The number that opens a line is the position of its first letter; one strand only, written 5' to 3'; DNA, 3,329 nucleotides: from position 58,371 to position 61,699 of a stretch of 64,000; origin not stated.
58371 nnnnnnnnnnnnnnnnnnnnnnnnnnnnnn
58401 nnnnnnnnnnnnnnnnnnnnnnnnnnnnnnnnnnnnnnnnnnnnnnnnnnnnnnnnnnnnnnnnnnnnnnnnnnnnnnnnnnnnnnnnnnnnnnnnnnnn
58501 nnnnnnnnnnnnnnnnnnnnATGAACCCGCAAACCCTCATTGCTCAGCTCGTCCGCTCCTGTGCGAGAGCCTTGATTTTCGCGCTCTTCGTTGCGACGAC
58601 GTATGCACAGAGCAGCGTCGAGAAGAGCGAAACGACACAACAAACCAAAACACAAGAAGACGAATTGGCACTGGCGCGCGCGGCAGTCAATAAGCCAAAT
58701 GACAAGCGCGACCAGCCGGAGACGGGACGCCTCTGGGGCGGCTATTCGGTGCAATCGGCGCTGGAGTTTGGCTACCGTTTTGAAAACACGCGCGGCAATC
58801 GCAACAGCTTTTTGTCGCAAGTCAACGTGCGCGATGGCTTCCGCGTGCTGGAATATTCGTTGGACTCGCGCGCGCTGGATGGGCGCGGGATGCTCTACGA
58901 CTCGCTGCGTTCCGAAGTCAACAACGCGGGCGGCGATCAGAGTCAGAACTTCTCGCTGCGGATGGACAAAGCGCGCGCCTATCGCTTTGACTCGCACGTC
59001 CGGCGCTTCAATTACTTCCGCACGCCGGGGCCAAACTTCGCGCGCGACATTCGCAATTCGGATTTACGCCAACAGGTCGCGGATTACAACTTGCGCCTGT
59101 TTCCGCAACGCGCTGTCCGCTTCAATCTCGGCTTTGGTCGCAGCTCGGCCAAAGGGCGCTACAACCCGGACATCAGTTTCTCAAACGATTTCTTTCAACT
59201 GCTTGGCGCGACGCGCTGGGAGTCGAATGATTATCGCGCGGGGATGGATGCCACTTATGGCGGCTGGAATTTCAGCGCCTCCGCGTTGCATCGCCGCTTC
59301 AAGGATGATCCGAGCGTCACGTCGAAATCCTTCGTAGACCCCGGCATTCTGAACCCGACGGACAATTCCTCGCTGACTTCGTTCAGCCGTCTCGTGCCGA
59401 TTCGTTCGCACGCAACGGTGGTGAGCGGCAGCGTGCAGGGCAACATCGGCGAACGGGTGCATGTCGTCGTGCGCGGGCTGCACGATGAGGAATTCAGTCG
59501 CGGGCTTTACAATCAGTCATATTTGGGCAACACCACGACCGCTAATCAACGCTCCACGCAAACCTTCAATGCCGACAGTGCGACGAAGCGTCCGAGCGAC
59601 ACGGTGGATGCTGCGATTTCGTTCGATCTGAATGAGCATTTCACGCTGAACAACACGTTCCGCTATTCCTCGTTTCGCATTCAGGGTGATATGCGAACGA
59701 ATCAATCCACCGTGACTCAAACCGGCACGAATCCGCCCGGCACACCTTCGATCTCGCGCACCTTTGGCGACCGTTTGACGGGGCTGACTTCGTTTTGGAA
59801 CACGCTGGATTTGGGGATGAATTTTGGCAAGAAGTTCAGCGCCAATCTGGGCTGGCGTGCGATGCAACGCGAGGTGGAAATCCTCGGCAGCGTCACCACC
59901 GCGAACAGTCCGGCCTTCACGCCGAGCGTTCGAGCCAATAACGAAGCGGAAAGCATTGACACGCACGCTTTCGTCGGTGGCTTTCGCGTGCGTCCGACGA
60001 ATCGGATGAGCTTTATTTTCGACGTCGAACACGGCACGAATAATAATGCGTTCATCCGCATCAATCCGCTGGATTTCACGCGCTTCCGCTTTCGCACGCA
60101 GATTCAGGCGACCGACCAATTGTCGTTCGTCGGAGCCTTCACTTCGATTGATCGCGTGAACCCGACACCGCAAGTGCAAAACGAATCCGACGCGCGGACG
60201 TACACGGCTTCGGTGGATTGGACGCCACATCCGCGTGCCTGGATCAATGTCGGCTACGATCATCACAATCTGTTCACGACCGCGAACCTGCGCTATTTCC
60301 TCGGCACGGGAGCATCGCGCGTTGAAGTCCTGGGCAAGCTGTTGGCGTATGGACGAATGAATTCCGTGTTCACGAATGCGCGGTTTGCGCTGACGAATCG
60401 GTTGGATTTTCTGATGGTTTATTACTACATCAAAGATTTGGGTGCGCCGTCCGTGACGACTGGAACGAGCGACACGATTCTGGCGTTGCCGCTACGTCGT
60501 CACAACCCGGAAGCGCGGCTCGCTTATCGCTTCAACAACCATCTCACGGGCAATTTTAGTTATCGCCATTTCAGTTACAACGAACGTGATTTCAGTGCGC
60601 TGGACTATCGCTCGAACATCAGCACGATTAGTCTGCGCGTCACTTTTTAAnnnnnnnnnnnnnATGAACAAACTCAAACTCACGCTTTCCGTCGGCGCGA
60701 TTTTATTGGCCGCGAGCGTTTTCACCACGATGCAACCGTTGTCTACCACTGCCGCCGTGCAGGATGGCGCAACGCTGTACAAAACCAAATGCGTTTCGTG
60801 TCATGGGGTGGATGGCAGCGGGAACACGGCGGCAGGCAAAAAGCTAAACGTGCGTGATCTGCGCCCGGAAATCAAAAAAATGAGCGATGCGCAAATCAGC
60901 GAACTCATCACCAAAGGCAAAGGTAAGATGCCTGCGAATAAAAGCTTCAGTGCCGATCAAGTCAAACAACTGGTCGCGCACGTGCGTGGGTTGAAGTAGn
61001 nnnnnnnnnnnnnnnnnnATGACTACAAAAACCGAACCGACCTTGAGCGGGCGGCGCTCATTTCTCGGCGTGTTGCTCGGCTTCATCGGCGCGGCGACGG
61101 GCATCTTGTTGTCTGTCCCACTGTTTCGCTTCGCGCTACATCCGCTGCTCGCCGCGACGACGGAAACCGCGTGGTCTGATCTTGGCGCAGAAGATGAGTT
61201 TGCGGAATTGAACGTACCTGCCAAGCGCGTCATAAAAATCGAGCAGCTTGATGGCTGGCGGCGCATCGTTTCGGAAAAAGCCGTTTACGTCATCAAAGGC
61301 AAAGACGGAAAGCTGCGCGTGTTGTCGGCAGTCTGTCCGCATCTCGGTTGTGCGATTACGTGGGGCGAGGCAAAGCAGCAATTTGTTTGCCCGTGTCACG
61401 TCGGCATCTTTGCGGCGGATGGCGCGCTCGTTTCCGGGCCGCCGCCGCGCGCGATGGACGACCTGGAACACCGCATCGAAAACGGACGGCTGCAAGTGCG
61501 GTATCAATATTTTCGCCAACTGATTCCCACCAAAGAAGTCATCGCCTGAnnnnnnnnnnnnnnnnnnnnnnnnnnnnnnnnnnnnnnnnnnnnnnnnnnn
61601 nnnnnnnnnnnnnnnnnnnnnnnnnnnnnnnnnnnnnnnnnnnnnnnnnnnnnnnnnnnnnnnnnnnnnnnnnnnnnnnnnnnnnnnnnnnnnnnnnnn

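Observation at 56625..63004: Porin-cytochrome conduit (MtrAB/MtoAB-like) in one operon with a Rieske/cytochrome b complex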

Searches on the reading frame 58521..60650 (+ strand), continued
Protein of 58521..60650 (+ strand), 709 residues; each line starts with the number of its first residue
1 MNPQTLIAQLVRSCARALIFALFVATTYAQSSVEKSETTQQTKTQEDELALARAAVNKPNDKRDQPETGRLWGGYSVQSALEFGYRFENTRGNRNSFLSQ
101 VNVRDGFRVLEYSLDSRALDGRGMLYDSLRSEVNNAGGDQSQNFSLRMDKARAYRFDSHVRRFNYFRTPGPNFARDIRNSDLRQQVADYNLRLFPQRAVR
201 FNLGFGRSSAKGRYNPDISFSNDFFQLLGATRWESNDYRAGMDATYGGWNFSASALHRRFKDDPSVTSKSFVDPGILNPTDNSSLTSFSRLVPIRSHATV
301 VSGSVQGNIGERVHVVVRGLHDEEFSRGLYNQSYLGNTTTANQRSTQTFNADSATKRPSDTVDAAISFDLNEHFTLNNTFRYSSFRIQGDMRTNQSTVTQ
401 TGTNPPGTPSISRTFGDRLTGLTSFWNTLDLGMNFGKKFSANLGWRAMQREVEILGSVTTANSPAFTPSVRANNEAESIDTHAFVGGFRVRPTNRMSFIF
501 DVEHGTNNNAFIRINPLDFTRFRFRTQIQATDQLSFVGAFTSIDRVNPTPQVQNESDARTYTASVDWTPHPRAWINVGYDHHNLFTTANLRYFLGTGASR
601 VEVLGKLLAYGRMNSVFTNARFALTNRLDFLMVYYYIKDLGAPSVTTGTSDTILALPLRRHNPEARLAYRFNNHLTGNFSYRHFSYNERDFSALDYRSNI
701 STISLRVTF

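Call 55: find_encoding_contigs(protein=P0005, flank=10000, max_places=1)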
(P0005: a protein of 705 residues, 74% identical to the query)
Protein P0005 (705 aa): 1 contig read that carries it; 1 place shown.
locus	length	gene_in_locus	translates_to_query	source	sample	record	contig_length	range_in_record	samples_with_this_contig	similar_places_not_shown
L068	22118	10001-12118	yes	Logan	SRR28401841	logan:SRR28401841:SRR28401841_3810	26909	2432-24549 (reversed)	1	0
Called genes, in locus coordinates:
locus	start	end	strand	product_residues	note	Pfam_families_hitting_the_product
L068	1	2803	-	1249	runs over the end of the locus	PF13620:CarboxypepD_reg, PF07715:Plug (weak), PF25183:OMP_b-brl_4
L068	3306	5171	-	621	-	PF01839:FG-GAP (faint), PF13517:FG-GAP_3, PF07593:UnbV_ASPIC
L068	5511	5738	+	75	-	-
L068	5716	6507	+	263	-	PF00392:GntR, PF01022:HTH_5, PF01047:MarR, PF08220:HTH_DeoR, PF08279:HTH_11, PF12840:HTH_20, PF13412:HTH_24, PF00455:DeoRC, +4 more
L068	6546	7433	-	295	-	PF00582:Usp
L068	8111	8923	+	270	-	PF13435:Cytochrome_C554 (faint), PF22113:Mtrc-MtrF_II-IV_dom (faint), PF14522:Cytochrome_C7 (weak)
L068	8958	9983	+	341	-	PF02085:Cytochrom_CIII (faint), PF03264:Cytochrom_NNT (faint), PF13435:Cytochrome_C554 (faint), PF14537:Cytochrom_c3_2 (faint), PF14522:Cytochrome_C7 (faint), PF09699:Paired_CXXCH_1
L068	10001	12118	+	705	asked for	-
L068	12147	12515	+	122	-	PF13442:Cytochrome_CBB3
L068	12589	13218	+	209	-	PF03264:Cytochrom_NNT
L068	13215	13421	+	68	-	-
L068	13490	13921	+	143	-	-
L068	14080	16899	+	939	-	PF13620:CarboxypepD_reg, PF13715:CarbopepD_reg_2 (weak), PF25183:OMP_b-brl_4, PF00593:TonB_dep_Rec_b-barrel (weak), PF25183:OMP_b-brl_4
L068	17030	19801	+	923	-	PF13620:CarboxypepD_reg, PF13715:CarbopepD_reg_2, PF07715:Plug, PF00593:TonB_dep_Rec_b-barrel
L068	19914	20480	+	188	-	PF01965:DJ-1_PfpI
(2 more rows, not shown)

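Call 59: search_protein_families(library=ncbifam, proteins=[window:58521-60650:+, P0211, P0191], max_evalue=10)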
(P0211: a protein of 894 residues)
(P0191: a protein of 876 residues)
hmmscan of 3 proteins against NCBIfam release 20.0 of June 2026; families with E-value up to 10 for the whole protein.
window:58521-60650:+ (709 aa): 0 families

P0211 (894 aa): 9 families
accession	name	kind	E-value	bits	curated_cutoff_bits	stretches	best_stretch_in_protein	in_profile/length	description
TIGR00782.1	ccoP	equivalog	1.1e-07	31.5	179.95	1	804-892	195-283/285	cytochrome-c oxidase, cbb3-type subunit III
NF041027.1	GSU2204_Se_pt_1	equivalog_domain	9.8e-07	27.9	350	1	574-651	497-576/580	GSU2204 family CXXCH-containing (seleno)protein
NF045773.1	cytochro_C550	exception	7.2e-06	25.9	125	1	792-888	31-117/118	cytochrome c550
NF011054.0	PRK14486.1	equivalog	0.00017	21.2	447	1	810-889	213-289/294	putative bifunctional cbb3-type cytochrome c oxidase subunit II/cytochrome c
NF045774.1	cytochro_C551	exception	0.00024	21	118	1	803-885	32-104/110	cytochrome c551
NF045930.1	Cytc6PetJCyano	equivalog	0.0049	16.8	135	1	811-888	29-103/110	cytochrome c6 PetJ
TIGR03872.1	cytochrome_MoxG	equivalog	0.0095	16.1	147.8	1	812-892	46-123/133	cytochrome c(L), periplasmic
NF050122.1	bc1_QcrC_actin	exception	0.03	13.6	200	1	800-833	31-64/253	cytochrome bc1 complex diheme cytochrome c subunit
TIGR04494.1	c550_PedF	equivalog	0.2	11.6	122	1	817-883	58-123/133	cytochrome c-550 PedF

P0191 (876 aa): 1 family
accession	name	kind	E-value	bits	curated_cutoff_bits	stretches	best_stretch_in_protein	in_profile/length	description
NF007905.0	PRK10614.1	equivalog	0.17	9.5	1774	1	21-61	532-572/1025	multidrug efflux RND transporter permease subunit MdtC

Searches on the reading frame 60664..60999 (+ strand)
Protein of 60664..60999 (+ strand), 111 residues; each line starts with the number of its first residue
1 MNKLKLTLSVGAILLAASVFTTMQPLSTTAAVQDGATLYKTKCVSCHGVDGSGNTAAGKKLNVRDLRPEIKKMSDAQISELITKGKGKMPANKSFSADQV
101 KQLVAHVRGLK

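Call 5: search_protein_families(library=pfam, proteins=[window:60664-60999:+], max_evalue=0.01)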
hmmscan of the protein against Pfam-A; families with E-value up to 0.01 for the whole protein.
window:60664-60999:+ (111 aa): 3 families
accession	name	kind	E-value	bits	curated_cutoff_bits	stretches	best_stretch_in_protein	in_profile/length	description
PF13442.11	Cytochrome_CBB3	-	7.4e-15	55.5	27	1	30-107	1-68/68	Cytochrome C oxidase, cbb3-type, subunit III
PF00034.26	Cytochrom_C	-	1e-09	40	21.3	1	32-110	1-89/90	Cytochrome c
PF13342.12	Toprim_Crpt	-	0.00061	20.2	32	0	71-86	13-28/60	C-terminal repeat of topoisomerase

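Call 6: search_protein_families(library=ncbifam, proteins=[window:60664-60999:+], max_evalue=0.01)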
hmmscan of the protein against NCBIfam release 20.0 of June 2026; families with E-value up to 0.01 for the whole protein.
window:60664-60999:+ (111 aa): 13 families
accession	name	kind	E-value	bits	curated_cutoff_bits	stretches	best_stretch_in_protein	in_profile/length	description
NF045930.1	Cytc6PetJCyano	equivalog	2.7e-12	46.6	135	1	10-107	7-102/110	cytochrome c6 PetJ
NF045773.1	cytochro_C550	exception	3.8e-10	39.7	125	1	28-106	45-115/118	cytochrome c550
NF045774.1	cytochro_C551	exception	3.9e-10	39.7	118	1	27-102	34-101/110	cytochrome c551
NF050122.1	bc1_QcrC_actin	exception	7.2e-09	35.3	200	1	16-56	24-65/253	cytochrome bc1 complex diheme cytochrome c subunit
TIGR00782.1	ccoP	equivalog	7.2e-09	35.3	179.95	1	28-110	199-281/285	cytochrome-c oxidase, cbb3-type subunit III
NF011054.0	PRK14486.1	equivalog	9.9e-08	31.8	447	1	21-109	203-289/294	putative bifunctional cbb3-type cytochrome c oxidase subunit II/cytochrome c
TIGR03872.1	cytochrome_MoxG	equivalog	0.00036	20.7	147.8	1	29-110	41-121/133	cytochrome c(L), periplasmic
NF052248.1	SorU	equivalog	0.00037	20.7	100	1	42-107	12-72/72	SorU family sulfite dehydrogenase c-type cytochrome subunit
TIGR03874.1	4cys_cytochr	equivalog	0.0015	18.3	161.75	1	35-92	36-87/143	c-type cytochrome, methanol metabolism-related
TIGR04494.1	c550_PedF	equivalog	0.0028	17.5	122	1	26-87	43-101/133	cytochrome c-550 PedF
TIGR02603.1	CxxCH_TIGR02603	domain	0.0086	16.1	68.15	0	32-55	3-26/134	putative heme-binding domain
NF040606.1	CytoC_perox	subfamily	0.0094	15.2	150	1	29-55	295-321/524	di-heme-cytochrome C peroxidase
NF043008.1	Cyt550_Brdyrhiz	equivalog_domain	0.0095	16.1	240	0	12-66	8-60/131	cytochrome c-550 CycA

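Call 29: search_solved_structures(query=window:60664-60999:+, max_evalue=0.01)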
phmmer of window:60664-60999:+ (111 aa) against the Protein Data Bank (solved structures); distinct sequences matched with E-value up to 0.01: 103 (the best 60 are shown).
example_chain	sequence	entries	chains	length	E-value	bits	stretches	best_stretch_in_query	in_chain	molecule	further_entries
7q21_C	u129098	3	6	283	8.1e-09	38.8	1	28-110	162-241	Cytochrome bc1 complex cytochrome c subunit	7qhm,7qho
8snh_G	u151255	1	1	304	1.5e-08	37.9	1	24-108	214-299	Cbb3-type cytochrome c oxidase subunit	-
9wcx_U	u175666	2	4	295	2.2e-08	37.4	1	33-109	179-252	Cytochrome bc1 complex cytochrome c subunit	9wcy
6hwh_M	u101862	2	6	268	3.5e-08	36.7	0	32-108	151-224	Cytochrome bc1 complex cytochrome c subunit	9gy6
6xkx_p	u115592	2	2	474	3.7e-08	36.7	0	24-57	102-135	Cbb3-type cytochrome c oxidase subunit CcoP,Cytochrome c-type cyt cy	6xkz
8ovc_O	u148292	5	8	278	4e-08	36.5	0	32-108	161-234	Cytochrome bc1 complex cytochrome c subunit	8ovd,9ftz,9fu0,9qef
8smr_G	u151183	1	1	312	4.3e-08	36.5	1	24-110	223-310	Cbb3-type cytochrome c oxidase subunit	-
6adq_C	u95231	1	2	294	4.9e-08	36.3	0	32-108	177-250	Cytochrome bc1 complex cytochrome c subunit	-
3mk7_C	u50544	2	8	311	7.5e-08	35.7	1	25-109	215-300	Cytochrome c oxidase, cbb3-type, subunit P | Cbb3-type cytochrome c oxidase subunit CcoP1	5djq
8hcr_C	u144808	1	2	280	9.1e-08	35.4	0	34-108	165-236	Cytochrome bc1 complex cytochrome c subunit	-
7e1v_O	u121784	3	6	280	9.1e-08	35.4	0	34-108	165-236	Cytochrome bc1 complex cytochrome c subunit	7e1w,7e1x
7rh5_O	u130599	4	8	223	1.5e-07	34.7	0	32-108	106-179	Cytochrome bc1 complex cytochrome c subunit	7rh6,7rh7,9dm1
5mxy_A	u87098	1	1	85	2.3e-07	34.1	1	34-111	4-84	Cytochrome c-552 Ks_3358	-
7o38_A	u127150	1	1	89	4.2e-07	33.3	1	34-110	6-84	Cytochrome c-552 Ks_3357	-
5mxz_A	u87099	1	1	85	8.6e-07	32.3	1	34-111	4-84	Cytochrome c-552 Ks_3358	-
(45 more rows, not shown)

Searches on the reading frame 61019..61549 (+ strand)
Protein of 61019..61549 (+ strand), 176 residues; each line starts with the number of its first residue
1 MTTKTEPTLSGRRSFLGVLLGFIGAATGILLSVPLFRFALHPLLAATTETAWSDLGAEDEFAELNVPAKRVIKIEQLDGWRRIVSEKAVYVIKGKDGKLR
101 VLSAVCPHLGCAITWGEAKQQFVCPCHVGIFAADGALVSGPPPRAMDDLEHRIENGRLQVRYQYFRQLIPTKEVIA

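Call 5: search_protein_families(library=pfam, proteins=[window:61019-61549:+], max_evalue=0.01)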
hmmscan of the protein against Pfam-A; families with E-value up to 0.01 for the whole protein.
window:61019-61549:+ (176 aa): 1 family
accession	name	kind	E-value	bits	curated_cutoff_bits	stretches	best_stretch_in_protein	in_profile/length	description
PF00355.32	Rieske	-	6.6e-13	48.8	20.3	1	83-145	20-83/88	Rieske [2Fe-2S] domain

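Call 6: search_protein_families(library=ncbifam, proteins=[window:61019-61549:+], max_evalue=0.01)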
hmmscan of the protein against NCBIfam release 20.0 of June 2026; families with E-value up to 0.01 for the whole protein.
window:61019-61549:+ (176 aa): 8 families
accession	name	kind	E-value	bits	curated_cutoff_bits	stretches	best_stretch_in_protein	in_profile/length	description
NF045928.1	Cytb6fFeSPetC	equivalog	7.1e-16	58.1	250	1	8-154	10-156/179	cytochrome b6-f complex iron-sulfur subunit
NF010001.0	PRK13474.1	subfamily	2.3e-15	56.3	154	1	10-158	12-159/178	cytochrome b6-f complex iron-sulfur subunit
TIGR01416.1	Rieske_proteo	equivalog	3.5e-13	50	97.4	1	93-147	103-161/176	ubiquinol-cytochrome c reductase iron-sulfur subunit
TIGR02694.1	arsenite_ox_S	equivalog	4e-07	30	95.65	1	94-134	46-86/129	arsenate reductase (azurin) small subunit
NF041174.1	SDX_Thmprot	equivalog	9.5e-07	29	170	1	83-145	21-83/109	sulredoxin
NF050121.1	bc1_QcrA_actin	exception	2.2e-06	27.4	275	1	102-154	243-298/319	cytochrome bc1 complex Rieske iron-sulfur subunit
TIGR03228.1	anthran_1_2_A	equivalog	0.0026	16.5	671.9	1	88-166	63-143/438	anthranilate 1,2-dioxygenase large subunit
NF058607.1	GlBtMonoOxGbcA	equivalog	0.0063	15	670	1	84-138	76-132/420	glycine betaine monooxygenase oxygenase subunit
